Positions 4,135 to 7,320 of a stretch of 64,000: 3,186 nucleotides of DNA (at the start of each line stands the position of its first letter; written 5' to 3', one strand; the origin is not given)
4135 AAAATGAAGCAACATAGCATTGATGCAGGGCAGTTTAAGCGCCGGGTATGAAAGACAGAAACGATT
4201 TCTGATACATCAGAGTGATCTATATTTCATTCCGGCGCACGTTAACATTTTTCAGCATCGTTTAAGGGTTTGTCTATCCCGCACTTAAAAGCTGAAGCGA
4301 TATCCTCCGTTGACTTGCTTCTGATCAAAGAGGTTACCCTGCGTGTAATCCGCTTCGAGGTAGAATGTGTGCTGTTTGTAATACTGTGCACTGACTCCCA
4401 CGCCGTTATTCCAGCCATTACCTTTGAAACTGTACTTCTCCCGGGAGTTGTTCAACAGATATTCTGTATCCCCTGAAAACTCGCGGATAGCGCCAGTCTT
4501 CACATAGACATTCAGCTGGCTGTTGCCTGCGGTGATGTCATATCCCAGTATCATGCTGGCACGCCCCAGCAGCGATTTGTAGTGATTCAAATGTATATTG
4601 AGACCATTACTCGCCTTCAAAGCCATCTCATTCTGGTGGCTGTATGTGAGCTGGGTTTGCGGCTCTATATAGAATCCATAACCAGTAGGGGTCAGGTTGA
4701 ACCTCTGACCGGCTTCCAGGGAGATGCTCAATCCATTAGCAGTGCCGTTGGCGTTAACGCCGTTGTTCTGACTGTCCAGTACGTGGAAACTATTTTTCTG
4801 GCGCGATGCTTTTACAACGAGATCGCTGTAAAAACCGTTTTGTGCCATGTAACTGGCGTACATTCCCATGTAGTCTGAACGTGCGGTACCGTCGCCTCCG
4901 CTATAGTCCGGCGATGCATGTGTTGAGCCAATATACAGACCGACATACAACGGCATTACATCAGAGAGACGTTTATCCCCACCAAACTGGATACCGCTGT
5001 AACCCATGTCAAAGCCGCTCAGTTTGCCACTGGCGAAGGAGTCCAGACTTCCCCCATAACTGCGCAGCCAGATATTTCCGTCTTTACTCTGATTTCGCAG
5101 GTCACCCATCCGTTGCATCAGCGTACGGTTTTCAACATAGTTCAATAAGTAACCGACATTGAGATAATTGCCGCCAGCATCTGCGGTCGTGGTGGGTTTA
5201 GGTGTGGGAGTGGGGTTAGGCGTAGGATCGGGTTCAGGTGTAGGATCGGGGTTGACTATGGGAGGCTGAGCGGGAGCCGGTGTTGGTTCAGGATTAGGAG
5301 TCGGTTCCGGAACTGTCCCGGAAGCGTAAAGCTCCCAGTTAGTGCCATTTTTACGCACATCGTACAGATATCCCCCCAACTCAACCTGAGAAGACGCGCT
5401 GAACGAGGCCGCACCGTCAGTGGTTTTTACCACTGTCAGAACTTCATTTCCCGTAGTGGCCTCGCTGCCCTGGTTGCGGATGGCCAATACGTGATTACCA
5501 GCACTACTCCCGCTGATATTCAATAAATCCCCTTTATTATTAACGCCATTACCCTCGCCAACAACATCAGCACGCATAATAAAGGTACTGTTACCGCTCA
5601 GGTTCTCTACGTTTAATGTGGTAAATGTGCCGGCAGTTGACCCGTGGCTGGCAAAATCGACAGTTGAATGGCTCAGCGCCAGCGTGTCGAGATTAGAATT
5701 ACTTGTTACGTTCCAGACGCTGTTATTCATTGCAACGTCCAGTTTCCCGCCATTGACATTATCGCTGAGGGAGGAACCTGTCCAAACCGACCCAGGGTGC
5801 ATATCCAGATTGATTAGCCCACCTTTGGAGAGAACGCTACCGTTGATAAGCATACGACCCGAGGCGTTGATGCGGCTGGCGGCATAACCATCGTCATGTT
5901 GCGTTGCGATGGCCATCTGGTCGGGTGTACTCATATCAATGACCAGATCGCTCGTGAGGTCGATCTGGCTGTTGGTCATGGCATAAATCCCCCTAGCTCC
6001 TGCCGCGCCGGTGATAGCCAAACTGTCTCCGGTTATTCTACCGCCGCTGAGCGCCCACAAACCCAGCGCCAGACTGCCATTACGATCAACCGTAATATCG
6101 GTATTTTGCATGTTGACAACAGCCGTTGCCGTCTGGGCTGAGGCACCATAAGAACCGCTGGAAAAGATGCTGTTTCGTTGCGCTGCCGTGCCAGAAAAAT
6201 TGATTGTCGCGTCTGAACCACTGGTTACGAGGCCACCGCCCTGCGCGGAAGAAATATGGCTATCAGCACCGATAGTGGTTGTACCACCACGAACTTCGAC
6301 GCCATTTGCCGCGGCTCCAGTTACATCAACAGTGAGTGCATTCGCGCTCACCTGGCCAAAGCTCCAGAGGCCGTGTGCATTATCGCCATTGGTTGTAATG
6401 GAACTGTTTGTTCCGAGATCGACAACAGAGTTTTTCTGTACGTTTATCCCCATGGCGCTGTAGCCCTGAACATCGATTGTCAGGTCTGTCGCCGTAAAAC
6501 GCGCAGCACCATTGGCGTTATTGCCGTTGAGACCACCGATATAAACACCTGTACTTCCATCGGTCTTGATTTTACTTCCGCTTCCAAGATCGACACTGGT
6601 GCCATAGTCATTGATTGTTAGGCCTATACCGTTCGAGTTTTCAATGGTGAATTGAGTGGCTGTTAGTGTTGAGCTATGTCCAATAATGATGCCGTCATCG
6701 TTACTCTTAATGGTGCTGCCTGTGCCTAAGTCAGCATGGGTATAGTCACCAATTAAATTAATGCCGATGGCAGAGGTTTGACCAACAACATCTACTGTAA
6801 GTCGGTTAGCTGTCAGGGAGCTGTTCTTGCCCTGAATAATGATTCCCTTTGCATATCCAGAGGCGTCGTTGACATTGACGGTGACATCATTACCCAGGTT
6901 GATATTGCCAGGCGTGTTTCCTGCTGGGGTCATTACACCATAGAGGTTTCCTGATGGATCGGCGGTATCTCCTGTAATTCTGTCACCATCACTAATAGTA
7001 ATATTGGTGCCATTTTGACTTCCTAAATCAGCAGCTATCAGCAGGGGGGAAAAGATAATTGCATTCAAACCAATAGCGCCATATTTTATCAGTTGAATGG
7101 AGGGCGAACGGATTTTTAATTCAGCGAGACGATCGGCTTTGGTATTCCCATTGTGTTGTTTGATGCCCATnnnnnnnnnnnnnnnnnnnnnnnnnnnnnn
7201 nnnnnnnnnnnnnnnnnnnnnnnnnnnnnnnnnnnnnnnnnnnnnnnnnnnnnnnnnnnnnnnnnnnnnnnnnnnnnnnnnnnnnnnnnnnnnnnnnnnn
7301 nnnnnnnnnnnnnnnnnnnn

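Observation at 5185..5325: Pro/Thr/Glu-rich linker encoded by short imperfect repeats inside ycgV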

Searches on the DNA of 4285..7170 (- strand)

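Call 8: search_dna_similar(query=window:4285-7170:-, collection=ecoli_genomes, mode=near, max_rows=40, rows=spread)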
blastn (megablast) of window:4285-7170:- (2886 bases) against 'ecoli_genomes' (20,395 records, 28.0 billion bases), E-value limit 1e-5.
Records with a match: 4119; places in all: 4131; records where one place covers at least 80% of the query: 3936.
Genomes with a match: 4118 of 5426; with a place that covers at least 80% of the query: 3935. Places per genome that has any: lowest 1, median 1, highest 3. On chromosomes: 4123 places; on plasmids: 8.
Best place of each record, by identity: 95-99% 4119.
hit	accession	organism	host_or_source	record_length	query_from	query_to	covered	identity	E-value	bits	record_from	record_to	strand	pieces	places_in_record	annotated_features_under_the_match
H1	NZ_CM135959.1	Escherichia coli strain NY1601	Chicken feces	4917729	1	2886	100%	98.7%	0e+0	5125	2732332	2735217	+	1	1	ycgV: autotransporter outer membrane beta-barrel domain-containing protein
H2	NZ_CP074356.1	Escherichia coli strain XJ6.1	bovine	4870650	1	2886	100%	98.4%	0e+0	5073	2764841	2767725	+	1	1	ycgV: autotransporter outer membrane beta-barrel domain-containing protein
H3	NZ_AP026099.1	Escherichia coli strain 61_150228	Homo sapiens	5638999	1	2886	100%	98.4%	0e+0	5070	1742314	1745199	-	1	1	ycgV: autotransporter outer membrane beta-barrel domain-containing protein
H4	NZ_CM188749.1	Escherichia coli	chicken farms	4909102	1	2886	100%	98.2%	0e+0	5048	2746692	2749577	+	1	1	ycgV: autotransporter outer membrane beta-barrel domain-containing protein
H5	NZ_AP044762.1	Escherichia coli strain TK3046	calf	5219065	1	2886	100%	98.2%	0e+0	5042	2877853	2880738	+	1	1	ycgV: autotransporter outer membrane beta-barrel domain-containing protein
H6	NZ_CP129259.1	Escherichia coli strain STEC1587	Homo sapiens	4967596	1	2886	100%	98.2%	0e+0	5036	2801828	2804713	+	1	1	ycgV: autotransporter outer membrane beta-barrel domain-containing protein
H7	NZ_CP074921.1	Escherichia coli strain 07_3986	Homo sapiens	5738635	1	2886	100%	98.2%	0e+0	5036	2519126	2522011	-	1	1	ycgV: autotransporter outer membrane beta-barrel domain-containing protein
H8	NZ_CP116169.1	Escherichia coli strain DETEC-P1056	ICU patient rectal swab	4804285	1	2886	100%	98.1%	0e+0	5031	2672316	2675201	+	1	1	ycgV: autotransporter outer membrane beta-barrel domain-containing protein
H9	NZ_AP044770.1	Escherichia coli strain TK3888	calf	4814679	1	2886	100%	98.1%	0e+0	5025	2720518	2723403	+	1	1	ycgV: autotransporter outer membrane beta-barrel domain-containing protein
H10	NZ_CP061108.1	Escherichia coli strain 1EC187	Homo sapiens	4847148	1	2886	100%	98.0%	0e+0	5014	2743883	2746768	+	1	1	ycgV: autotransporter outer membrane beta-barrel domain-containing protein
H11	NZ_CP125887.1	Escherichia coli strain ECGC74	missing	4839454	1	2886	100%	98.0%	0e+0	5014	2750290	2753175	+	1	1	ycgV: autotransporter outer membrane beta-barrel domain-containing protein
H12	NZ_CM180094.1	Escherichia coli strain 23GD35035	Homo sapiens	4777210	1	2886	100%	98.0%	0e+0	5014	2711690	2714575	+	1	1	ycgV: autotransporter outer membrane beta-barrel domain-containing protein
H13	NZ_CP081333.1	Escherichia coli strain MDK9L1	donkey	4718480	1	2886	100%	97.9%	0e+0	4998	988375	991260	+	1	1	ycgV: autotransporter outer membrane beta-barrel domain-containing protein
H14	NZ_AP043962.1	Escherichia coli strain 21AH006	Canis lupus familiaris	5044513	1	2886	100%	97.9%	0e+0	4981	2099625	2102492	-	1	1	ycgV: autotransporter outer membrane beta-barrel domain-containing protein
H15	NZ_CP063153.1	Escherichia coli strain M7424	Homo sapiens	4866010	1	2886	100%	97.6%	0e+0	4931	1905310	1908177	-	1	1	ycgV: autotransporter outer membrane beta-barrel domain-containing protein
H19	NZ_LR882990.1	Escherichia coli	-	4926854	1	2886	100%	97.4%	0e+0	4926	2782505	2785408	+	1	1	ycgV: autotransporter outer membrane beta-barrel domain-containing protein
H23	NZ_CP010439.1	Escherichia coli K-12 strain K-12 MG1655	not applicable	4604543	1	2886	100%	97.3%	0e+0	4881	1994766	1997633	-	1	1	ycgV: autotransporter outer membrane beta-barrel domain-containing protein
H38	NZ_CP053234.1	Escherichia coli strain SCU-106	Homo sapiens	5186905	1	2886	100%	97.0%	0e+0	4820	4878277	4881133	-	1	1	ycgV: autotransporter outer membrane beta-barrel domain-containing protein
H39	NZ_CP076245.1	Escherichia coli O157:H7 strain Balcarce_24.2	Rectal swab of live bovine cattle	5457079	1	1631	57%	98.5%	0e+0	2874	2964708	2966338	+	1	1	pertactin-like passenger domain-containing protein | hypothetical protein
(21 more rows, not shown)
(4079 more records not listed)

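Call 9: search_dna_similar(query=window:5080-5430:-, collection=ecoli_genomes, mode=near, max_rows=60, rows=spread)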
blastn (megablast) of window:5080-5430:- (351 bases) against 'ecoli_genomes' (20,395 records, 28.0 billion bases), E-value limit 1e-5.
Records with a match: 3942; places in all: 3950; records where one place covers at least 80% of the query: 3938.
Genomes with a match: 3941 of 5426; with a place that covers at least 80% of the query: 3937. Places per genome that has any: lowest 1, median 1, highest 3. On chromosomes: 3942 places; on plasmids: 8.
Best place of each record, by identity: >=99% 803; 95-99% 473; 90-95% 2666.
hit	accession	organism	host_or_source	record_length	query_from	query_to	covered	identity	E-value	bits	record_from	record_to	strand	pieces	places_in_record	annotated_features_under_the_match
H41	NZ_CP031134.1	Escherichia coli strain CFSAN064035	biological fluid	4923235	1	351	100%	99.4%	7e-180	638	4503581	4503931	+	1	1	ycgV: autotransporter outer membrane beta-barrel domain-containing protein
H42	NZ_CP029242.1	Escherichia coli strain ECCRA-119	feces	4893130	1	351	100%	99.1%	3e-178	632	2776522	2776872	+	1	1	ycgV: autotransporter outer membrane beta-barrel domain-containing protein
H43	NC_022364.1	Escherichia coli LY180 strain LY180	-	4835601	1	351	100%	99.1%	3e-178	632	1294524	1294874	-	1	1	ycgV: autotransporter outer membrane beta-barrel domain-containing protein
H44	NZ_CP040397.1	Escherichia coli strain BA22372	Homo sapiens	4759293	1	351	100%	99.1%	3e-178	632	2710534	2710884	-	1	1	ycgV: autotransporter outer membrane beta-barrel domain-containing protein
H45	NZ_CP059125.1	Escherichia coli strain EC45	Homo sapiens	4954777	1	351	100%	99.1%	3e-178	632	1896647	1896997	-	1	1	ycgV: autotransporter outer membrane beta-barrel domain-containing protein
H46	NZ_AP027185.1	Escherichia coli strain NIID080884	Homo sapiens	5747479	1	351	100%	99.1%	3e-178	632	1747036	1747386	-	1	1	ycgV: autotransporter outer membrane beta-barrel domain-containing protein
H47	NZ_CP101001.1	Escherichia coli strain ET120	Hoplobatrachus rugulosus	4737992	1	351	100%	99.1%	3e-178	632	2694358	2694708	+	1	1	ycgV: autotransporter outer membrane beta-barrel domain-containing protein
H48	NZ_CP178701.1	Escherichia coli strain VTB97448v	Chicken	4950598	1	351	100%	99.1%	3e-178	632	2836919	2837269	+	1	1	ycgV: autotransporter outer membrane beta-barrel domain-containing protein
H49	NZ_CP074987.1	Escherichia coli strain 10205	Homo sapiens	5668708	1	351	100%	99.1%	3e-178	632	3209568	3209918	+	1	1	ycgV: autotransporter outer membrane beta-barrel domain-containing protein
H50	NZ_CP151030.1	Escherichia coli strain 19KM1863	Cat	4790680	1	351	100%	99.1%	3e-178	632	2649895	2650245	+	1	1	ycgV: autotransporter outer membrane beta-barrel domain-containing protein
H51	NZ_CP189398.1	Escherichia coli strain AR76.3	cat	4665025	1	351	100%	99.1%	3e-178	632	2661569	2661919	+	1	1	ycgV: autotransporter outer membrane beta-barrel domain-containing protein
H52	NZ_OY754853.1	Escherichia coli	-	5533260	1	351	100%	99.1%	3e-178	632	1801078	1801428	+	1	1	ycgV: autotransporter outer membrane beta-barrel domain-containing protein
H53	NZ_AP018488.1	Escherichia coli O157:H7 strain PV15-279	Homo sapiens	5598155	1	351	100%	98.9%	1e-176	627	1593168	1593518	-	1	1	ycgV: autotransporter outer membrane beta-barrel domain-containing protein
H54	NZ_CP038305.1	Escherichia coli O157:H7 strain SS NE 1040-1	cattle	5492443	1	351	100%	98.9%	1e-176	627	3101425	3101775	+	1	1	ycgV: autotransporter outer membrane beta-barrel domain-containing protein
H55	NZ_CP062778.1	Escherichia coli O157:H7 strain Z1836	Bovine Faeces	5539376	1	351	100%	98.9%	1e-176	627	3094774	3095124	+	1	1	ycgV: autotransporter outer membrane beta-barrel domain-containing protein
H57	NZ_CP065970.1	Escherichia coli strain FDAARGOS_1058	missing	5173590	1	351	100%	98.3%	3e-173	616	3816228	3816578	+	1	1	ycgV: autotransporter outer membrane beta-barrel domain-containing protein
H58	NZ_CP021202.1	Escherichia coli strain Z1002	Homo sapiens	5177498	1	351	100%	98.0%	1e-171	610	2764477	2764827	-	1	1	ycgV: autotransporter outer membrane beta-barrel domain-containing protein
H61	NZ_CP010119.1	Escherichia coli strain C3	cow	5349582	1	351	100%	93.7%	2e-141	510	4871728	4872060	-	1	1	ycgV: autotransporter outer membrane beta-barrel domain-containing protein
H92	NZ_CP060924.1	Escherichia coli strain EC14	Homo sapiens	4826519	1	351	100%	93.2%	3e-138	499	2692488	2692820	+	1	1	ycgV: autotransporter outer membrane beta-barrel domain-containing protein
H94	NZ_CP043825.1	Escherichia coli strain RM8082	Cattle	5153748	1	351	100%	93.2%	1e-137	497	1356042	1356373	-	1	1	ycgV: autotransporter outer membrane beta-barrel domain-containing protein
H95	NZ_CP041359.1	Escherichia coli strain U1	missing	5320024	1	351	100%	92.0%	2e-131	477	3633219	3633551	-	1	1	ycgV: autotransporter outer membrane beta-barrel domain-containing protein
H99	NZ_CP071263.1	Escherichia coli strain MEI003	Outdoors environment of a veterinary ...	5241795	1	351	100%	91.2%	2e-126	460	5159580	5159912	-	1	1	ycgV: autotransporter outer membrane beta-barrel domain-containing protein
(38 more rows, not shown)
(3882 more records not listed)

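Call 10: get_annotated_region(hit=H23, flank=200)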
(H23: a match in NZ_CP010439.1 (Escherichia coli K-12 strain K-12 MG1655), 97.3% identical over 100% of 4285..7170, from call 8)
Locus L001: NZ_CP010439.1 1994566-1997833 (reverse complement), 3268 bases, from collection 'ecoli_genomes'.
description: Escherichia coli K-12 strain K-12 MG1655 chromosome, complete genome
organism: Escherichia coli K-12 strain K-12 MG1655 (NCBI taxid 83333)
replicon: chromosome; assembly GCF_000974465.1
host: -; source: not applicable; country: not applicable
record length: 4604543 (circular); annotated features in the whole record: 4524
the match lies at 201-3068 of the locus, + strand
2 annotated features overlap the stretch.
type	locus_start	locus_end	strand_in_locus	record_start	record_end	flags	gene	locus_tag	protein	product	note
CDS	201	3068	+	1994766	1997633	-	ycgV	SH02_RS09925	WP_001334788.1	autotransporter outer membrane beta-barrel domain-containing protein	-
CDS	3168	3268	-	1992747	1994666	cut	dhaR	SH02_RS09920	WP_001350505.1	dihydroxyacetone kinase operon transcriptional regulator DhaR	-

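Call 11: get_annotated_region(hit=H19, flank=200)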
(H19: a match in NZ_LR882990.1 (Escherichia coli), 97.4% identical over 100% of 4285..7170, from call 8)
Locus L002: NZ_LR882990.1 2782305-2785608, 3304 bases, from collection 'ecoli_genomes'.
description: Escherichia coli isolate L7_E1373_ETEC chromosome 1, complete sequence
organism: Escherichia coli (NCBI taxid 562)
replicon: chromosome; assembly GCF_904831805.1
host: -; source: -; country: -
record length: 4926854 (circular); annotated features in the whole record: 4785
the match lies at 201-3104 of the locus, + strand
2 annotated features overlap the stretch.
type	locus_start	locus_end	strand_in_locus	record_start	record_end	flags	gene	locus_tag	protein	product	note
CDS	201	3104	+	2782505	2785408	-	ycgV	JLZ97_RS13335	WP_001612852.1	autotransporter outer membrane beta-barrel domain-containing protein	-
CDS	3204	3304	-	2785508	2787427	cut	dhaR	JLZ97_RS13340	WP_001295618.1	dihydroxyacetone kinase operon transcriptional regulator DhaR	-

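Call 12: get_annotated_region(hit=H38, flank=200)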
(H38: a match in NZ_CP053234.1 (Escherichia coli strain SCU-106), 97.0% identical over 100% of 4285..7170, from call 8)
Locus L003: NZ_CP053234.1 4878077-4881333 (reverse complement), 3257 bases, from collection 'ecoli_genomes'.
description: Escherichia coli strain SCU-106 chromosome, complete genome
organism: Escherichia coli strain SCU-106 (NCBI taxid 562)
replicon: chromosome; assembly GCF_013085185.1
host: Homo sapiens; source: rectal swab from healthy college student; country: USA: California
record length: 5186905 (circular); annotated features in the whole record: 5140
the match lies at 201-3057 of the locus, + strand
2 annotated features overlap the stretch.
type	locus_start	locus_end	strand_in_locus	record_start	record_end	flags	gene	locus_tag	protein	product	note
CDS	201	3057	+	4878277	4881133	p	ycgV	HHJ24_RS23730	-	autotransporter outer membrane beta-barrel domain-containing protein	frameshifted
CDS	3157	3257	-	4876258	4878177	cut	dhaR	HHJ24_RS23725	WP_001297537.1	dihydroxyacetone kinase operon transcriptional regulator DhaR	-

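Call 13: get_annotated_region(hit=H1, flank=200)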
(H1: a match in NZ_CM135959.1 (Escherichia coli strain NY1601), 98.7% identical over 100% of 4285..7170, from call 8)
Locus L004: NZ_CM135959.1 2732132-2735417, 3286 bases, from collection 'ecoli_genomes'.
description: Escherichia coli strain NY1601 chromosome, whole genome shotgun sequence
organism: Escherichia coli strain NY1601 (NCBI taxid 562)
replicon: chromosome; assembly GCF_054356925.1
host: -; source: Chicken feces; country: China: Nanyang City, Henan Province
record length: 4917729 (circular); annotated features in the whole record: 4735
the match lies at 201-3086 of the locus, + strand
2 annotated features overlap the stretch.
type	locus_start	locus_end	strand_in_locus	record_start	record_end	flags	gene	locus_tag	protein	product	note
CDS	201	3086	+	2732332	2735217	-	ycgV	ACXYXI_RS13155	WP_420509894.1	autotransporter outer membrane beta-barrel domain-containing protein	-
CDS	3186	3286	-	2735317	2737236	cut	dhaR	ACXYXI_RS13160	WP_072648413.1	dihydroxyacetone kinase operon transcriptional regulator DhaR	-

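Call 21: search_dna_similar(query=L002:1941-2309:+, collection=ecoli_genomes, mode=near, max_rows=60, rows=best)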
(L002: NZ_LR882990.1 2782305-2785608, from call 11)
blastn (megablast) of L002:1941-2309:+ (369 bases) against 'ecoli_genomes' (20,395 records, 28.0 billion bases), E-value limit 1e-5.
Records with a match: 3942; places in all: 3950; records where one place covers at least 80% of the query: 3938.
Genomes with a match: 3941 of 5426; with a place that covers at least 80% of the query: 3937. Places per genome that has any: lowest 1, median 1, highest 3. On chromosomes: 3942 places; on plasmids: 8.
Best place of each record, by identity: >=99% 6; 95-99% 2547; 90-95% 1338; 80-90% 51.
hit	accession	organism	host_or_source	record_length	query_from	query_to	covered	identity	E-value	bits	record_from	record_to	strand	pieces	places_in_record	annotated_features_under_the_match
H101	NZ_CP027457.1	Escherichia coli strain 88-3493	missing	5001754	1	369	100%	100.0%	0e+0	682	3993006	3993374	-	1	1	ycgV: autotransporter outer membrane beta-barrel domain-containing protein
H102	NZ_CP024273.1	Escherichia coli strain F9792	missing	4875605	1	369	100%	100.0%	0e+0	682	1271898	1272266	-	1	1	ycgV: autotransporter outer membrane beta-barrel domain-containing protein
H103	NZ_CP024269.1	Escherichia coli strain F8111-1SC3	missing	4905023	1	369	100%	100.0%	0e+0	682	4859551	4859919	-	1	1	ycgV: autotransporter outer membrane beta-barrel domain-containing protein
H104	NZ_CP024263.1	Escherichia coli O169:H41 strain F6326-C1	missing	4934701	1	369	100%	100.0%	0e+0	682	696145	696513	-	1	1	ycgV: autotransporter outer membrane beta-barrel domain-containing protein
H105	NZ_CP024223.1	Escherichia coli O169:H41 strain 2014EL-1345-2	missing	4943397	1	369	100%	100.0%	0e+0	682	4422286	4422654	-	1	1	ycgV: autotransporter outer membrane beta-barrel domain-containing protein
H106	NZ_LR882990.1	Escherichia coli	-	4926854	1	369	100%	100.0%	0e+0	682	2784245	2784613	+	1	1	ycgV: autotransporter outer membrane beta-barrel domain-containing protein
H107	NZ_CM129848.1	Escherichia coli strain TB06052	fresh water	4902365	1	369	100%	96.5%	8e-90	617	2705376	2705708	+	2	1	ycgV: autotransporter outer membrane beta-barrel domain-containing protein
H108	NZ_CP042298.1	Escherichia coli strain RM9088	crow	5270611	1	369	100%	96.2%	2e-91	611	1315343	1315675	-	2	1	ycgV: autotransporter outer membrane beta-barrel domain-containing protein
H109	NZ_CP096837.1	Escherichia coli strain PS10-3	small intestine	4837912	1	369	100%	96.2%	2e-91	611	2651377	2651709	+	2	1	ycgV: autotransporter outer membrane beta-barrel domain-containing protein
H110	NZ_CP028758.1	Escherichia coli strain A16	Otter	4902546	1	369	100%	96.2%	2e-91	611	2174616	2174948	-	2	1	ycgV: autotransporter outer membrane beta-barrel domain-containing protein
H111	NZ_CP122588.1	Escherichia coli strain ETEC6335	Sus scrofa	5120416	1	369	100%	96.2%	2e-91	611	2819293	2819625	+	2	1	ycgV: autotransporter outer membrane beta-barrel domain-containing protein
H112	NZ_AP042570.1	Escherichia coli strain OkiPb01695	bovine feces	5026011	1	369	100%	96.2%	2e-91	611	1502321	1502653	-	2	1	ycgV: autotransporter outer membrane beta-barrel domain-containing protein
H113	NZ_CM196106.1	Escherichia coli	urban waste bin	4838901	1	369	100%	96.2%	2e-91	611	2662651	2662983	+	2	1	ycgV: autotransporter outer membrane beta-barrel domain-containing protein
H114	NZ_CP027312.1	Escherichia coli strain 2013C-3181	Homo sapiens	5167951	1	369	100%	96.2%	2e-96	611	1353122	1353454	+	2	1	ycgV: autotransporter outer membrane beta-barrel domain-containing protein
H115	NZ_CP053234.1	Escherichia coli strain SCU-106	Homo sapiens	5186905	1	369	100%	96.2%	2e-96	611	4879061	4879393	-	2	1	ycgV: autotransporter outer membrane beta-barrel domain-containing protein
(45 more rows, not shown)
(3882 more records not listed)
